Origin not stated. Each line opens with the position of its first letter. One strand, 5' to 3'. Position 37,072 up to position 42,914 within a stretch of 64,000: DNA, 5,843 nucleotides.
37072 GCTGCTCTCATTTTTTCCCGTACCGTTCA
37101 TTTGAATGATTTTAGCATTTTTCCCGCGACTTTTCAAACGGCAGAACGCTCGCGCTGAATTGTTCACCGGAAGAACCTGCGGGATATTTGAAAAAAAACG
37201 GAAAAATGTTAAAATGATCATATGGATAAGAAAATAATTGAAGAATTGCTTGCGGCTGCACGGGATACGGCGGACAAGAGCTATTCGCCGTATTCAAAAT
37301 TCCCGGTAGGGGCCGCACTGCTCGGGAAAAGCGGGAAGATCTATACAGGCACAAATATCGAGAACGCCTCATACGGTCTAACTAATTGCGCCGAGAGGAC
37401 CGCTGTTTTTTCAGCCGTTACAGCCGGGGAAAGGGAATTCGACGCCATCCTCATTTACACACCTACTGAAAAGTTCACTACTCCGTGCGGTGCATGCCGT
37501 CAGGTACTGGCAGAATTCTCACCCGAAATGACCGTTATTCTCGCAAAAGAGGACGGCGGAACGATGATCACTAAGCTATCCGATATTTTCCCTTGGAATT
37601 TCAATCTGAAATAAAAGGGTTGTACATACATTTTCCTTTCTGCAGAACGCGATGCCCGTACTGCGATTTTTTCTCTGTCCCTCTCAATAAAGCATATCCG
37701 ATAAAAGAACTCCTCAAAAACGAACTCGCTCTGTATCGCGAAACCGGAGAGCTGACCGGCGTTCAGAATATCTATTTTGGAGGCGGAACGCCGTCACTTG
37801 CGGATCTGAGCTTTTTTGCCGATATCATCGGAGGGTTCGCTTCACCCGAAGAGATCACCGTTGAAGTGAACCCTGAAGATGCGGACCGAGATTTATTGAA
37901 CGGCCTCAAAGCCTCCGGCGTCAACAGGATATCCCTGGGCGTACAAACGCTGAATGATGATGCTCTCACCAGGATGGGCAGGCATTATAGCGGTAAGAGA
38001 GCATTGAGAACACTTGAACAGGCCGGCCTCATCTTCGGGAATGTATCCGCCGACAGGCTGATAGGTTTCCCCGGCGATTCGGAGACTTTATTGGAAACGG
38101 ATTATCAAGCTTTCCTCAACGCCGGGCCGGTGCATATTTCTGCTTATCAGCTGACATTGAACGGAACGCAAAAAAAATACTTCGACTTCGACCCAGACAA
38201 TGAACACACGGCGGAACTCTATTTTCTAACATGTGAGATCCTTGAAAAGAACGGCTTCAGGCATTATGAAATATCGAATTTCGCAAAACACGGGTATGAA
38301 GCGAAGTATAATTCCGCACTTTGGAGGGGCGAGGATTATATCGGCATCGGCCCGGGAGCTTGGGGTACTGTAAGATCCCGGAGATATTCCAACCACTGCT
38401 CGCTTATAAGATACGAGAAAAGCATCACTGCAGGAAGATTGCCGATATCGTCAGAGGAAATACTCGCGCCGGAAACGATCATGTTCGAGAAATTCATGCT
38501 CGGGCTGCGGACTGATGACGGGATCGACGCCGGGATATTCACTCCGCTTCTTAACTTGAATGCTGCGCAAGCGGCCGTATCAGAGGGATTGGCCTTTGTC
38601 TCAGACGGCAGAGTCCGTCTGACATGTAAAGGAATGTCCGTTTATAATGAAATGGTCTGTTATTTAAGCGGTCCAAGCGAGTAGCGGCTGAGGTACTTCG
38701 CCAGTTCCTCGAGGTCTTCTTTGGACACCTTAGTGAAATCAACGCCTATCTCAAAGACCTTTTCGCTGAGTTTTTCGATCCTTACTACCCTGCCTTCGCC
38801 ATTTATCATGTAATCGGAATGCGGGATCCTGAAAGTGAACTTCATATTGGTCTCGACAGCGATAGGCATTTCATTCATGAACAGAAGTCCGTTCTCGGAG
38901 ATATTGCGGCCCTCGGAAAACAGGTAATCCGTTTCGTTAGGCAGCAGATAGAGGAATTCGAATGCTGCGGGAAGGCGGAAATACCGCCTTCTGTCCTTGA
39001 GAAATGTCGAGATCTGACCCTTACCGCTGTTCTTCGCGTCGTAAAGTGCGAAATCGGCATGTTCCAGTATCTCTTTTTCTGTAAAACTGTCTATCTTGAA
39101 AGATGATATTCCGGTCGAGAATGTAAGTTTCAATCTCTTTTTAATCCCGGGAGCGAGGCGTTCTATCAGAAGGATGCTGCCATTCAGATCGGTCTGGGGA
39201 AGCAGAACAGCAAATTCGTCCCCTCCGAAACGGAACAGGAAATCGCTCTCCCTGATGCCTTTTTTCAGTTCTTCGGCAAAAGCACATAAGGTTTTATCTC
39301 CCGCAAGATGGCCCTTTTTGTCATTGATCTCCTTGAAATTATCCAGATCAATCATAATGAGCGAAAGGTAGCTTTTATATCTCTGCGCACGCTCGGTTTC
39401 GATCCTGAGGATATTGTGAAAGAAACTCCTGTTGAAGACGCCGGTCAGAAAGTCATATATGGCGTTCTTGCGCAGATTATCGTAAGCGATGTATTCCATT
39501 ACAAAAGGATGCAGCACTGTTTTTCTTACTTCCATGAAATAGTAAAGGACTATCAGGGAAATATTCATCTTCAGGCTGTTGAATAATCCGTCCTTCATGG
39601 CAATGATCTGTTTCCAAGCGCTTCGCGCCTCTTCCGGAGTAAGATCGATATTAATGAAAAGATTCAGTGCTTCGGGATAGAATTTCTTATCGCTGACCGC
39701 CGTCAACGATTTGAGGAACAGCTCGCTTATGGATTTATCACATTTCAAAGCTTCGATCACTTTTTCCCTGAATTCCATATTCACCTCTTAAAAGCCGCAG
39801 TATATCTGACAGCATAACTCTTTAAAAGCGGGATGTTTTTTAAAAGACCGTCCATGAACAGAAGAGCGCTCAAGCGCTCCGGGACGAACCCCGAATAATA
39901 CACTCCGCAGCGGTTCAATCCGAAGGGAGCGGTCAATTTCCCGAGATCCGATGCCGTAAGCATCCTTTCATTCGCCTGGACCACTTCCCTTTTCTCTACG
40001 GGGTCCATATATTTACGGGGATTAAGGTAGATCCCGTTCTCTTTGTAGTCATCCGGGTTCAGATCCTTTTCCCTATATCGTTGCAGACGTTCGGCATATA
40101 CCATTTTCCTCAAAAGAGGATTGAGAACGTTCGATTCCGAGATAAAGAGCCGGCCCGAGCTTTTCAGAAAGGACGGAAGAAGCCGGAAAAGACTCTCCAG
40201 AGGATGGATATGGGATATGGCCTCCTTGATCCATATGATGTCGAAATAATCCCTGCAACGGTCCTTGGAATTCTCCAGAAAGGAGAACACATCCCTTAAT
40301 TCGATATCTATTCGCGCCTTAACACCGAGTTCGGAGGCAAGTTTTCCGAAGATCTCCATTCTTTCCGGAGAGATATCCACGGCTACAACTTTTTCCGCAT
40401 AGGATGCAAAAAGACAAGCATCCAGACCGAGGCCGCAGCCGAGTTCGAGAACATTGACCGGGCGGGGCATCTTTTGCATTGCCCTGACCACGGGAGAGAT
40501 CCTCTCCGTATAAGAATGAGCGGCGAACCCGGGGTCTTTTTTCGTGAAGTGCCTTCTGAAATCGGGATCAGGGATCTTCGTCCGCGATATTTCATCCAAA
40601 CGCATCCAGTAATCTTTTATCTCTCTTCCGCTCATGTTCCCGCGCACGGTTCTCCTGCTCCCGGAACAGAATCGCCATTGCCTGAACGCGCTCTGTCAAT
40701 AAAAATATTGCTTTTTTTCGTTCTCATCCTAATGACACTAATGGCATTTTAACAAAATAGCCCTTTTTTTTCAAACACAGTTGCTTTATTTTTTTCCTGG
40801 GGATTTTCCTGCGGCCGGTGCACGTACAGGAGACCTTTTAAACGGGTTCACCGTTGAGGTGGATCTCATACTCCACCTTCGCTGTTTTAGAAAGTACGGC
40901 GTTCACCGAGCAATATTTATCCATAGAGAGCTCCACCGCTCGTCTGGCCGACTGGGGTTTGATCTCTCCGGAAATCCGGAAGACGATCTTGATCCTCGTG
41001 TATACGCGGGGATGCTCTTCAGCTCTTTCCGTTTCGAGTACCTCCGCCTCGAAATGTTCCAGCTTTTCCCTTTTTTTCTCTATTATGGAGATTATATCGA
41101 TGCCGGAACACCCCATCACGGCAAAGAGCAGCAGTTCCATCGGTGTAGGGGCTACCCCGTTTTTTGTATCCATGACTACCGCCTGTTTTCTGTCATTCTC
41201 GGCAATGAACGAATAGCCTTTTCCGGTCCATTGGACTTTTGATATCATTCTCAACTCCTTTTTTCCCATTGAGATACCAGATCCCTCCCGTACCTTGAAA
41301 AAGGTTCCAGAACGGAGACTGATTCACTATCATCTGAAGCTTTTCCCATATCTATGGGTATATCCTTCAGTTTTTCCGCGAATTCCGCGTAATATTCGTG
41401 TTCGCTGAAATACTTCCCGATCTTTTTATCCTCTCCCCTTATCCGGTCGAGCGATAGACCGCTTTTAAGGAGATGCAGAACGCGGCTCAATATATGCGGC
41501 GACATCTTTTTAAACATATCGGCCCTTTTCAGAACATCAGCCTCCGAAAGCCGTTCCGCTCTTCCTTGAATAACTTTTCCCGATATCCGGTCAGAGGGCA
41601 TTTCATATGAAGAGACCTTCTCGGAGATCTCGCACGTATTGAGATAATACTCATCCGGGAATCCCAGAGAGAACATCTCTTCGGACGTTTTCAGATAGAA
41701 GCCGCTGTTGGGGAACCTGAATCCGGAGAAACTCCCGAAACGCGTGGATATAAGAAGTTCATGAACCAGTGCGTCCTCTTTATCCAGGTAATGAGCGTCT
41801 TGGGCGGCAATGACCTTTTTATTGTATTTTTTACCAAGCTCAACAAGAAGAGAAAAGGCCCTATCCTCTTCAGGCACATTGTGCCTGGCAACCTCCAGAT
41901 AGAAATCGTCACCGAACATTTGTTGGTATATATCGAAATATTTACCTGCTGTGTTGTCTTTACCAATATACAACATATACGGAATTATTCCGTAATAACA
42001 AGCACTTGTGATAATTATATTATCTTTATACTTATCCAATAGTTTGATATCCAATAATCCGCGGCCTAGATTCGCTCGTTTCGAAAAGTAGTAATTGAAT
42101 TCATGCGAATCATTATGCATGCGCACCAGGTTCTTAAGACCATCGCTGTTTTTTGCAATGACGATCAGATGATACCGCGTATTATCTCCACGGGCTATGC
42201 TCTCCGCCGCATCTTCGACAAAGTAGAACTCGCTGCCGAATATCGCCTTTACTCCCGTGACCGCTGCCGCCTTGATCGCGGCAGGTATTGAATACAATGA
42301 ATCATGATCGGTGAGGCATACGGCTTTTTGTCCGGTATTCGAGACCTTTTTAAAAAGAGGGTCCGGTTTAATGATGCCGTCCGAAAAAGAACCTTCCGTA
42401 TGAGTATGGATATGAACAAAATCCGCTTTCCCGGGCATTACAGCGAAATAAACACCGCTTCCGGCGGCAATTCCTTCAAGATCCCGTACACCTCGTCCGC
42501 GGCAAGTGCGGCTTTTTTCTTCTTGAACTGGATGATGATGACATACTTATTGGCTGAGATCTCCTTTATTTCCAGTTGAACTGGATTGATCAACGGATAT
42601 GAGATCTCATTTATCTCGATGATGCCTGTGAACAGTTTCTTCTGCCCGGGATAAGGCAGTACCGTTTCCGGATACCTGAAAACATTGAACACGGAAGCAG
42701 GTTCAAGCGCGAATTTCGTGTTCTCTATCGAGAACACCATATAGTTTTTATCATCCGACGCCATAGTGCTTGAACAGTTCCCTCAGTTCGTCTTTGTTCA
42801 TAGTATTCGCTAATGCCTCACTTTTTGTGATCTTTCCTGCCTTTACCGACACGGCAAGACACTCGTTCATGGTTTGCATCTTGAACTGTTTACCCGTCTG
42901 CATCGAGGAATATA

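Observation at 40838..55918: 15-kb chemosensory operon without an MCP receptor: Che proteins interleaved with cNMP-binding, TPR, DUF4388 and PilT genes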

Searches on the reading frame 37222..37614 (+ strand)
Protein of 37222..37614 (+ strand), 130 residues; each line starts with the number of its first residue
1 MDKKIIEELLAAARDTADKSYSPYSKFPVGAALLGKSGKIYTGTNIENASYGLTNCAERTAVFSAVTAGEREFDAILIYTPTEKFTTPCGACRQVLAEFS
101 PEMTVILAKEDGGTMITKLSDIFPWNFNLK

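Call 13: search_protein_families(library=pfam, proteins=[window:37222-37614:+], max_evalue=0.00001)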
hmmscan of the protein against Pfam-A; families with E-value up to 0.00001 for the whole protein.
window:37222-37614:+ (130 aa): 2 families
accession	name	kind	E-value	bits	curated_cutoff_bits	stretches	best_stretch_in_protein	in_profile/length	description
PF00383.29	dCMP_cyt_deam_1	-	1.2e-20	73.7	25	1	6-106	4-100/102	Cytidine and deoxycytidylate deaminase zinc-binding region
PF08211.18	dCMP_cyt_deam_2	-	4.5e-11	43.5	25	1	7-76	42-110/130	Cytidine and deoxycytidylate deaminase zinc-binding region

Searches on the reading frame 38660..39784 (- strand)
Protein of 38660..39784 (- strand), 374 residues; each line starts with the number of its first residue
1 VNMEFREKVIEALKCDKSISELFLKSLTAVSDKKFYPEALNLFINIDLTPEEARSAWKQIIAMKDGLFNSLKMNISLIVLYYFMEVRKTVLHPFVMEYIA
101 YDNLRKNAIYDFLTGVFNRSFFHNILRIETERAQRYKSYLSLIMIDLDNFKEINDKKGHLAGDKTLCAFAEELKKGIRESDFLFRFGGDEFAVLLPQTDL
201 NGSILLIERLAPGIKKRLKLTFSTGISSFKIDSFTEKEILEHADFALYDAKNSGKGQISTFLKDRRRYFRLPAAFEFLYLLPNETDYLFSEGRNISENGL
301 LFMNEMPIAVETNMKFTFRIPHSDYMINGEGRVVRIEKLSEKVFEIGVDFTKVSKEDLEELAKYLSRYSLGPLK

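Call 4: search_protein_families(library=pfam, proteins=[window:38660-39784:-], max_evalue=0.01)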
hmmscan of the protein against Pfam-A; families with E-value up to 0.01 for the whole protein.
window:38660-39784:- (374 aa): 2 families
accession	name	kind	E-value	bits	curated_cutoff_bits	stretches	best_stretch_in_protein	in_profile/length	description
PF00990.26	GGDEF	-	1.1e-38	132.9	23.8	1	108-256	1-160/161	Diguanylate cyclase, GGDEF domain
PF07238.19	PilZ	-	1.8e-10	41.5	22.5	1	264-365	1-100/102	PilZ domain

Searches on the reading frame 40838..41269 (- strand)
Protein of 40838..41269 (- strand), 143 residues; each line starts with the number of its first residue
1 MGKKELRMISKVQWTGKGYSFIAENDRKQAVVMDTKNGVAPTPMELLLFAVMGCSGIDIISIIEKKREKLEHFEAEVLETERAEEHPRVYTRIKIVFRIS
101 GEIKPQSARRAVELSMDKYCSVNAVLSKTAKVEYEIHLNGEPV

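Call 4: search_protein_families(library=pfam, proteins=[window:40838-41269:-], max_evalue=0.01)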
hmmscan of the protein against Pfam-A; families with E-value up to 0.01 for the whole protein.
window:40838-41269:- (143 aa): 1 family
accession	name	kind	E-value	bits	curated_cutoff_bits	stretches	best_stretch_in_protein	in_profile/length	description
PF02566.24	OsmC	-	1.8e-16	60.8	27.5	1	38-134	3-99/100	OsmC-like protein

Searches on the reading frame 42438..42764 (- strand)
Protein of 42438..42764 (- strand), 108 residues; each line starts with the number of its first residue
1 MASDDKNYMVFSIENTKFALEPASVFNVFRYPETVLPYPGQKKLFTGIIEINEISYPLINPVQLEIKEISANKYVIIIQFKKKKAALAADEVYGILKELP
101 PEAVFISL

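Call 4: search_protein_families(library=pfam, proteins=[window:42438-42764:-], max_evalue=0.01)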
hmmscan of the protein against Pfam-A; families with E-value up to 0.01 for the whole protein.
window:42438-42764:- (108 aa): 1 family
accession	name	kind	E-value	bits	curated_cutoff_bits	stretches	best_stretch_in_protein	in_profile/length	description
PF01584.24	CheW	-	1.7e-07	31.4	23.5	1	8-96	2-92/138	CheW-like domain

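Call 18: search_protein_families(library=ncbifam, proteins=[window:42438-42764:-], max_evalue=0.001)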
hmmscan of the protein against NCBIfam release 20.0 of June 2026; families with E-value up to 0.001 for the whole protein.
window:42438-42764:- (108 aa): 0 families
